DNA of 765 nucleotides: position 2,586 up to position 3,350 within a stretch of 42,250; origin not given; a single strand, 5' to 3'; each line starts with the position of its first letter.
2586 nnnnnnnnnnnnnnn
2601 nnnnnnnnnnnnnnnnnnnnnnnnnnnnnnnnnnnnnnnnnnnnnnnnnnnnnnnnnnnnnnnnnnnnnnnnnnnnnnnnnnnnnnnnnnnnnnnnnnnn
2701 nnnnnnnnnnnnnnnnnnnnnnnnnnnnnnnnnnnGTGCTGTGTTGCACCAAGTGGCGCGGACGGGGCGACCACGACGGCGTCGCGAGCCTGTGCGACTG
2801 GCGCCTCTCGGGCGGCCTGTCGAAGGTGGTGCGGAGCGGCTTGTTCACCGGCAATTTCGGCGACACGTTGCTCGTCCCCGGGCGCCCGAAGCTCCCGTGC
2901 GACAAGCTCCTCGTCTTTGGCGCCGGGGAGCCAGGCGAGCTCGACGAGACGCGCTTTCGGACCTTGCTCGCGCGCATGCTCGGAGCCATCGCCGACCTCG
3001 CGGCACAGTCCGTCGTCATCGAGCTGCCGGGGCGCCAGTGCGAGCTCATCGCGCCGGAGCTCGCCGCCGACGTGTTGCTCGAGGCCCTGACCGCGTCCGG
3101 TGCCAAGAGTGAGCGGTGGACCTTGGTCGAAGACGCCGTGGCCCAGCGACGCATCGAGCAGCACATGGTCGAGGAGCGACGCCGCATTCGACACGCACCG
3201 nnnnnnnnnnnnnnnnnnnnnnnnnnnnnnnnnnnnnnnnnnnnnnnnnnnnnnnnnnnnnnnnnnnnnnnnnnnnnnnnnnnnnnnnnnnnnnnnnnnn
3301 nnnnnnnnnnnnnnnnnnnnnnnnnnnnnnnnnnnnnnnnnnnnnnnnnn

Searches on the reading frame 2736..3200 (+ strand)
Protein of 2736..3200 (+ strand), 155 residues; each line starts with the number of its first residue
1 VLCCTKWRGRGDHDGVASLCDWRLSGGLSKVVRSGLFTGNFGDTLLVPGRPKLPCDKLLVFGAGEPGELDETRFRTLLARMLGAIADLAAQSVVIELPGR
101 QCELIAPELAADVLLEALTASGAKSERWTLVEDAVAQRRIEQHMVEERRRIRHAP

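Call 67: search_protein_families(library=pfam, proteins=[window:2736-3200:+], max_evalue=0.001)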
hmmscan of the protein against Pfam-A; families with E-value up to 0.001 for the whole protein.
window:2736-3200:+ (155 aa): 1 family
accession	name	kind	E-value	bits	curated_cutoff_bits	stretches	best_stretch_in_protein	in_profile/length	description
PF02789.23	Peptidase_M17_N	-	7.4e-11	42.5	23.4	1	20-101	17-103/129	Cytosol aminopeptidase family, N-terminal domain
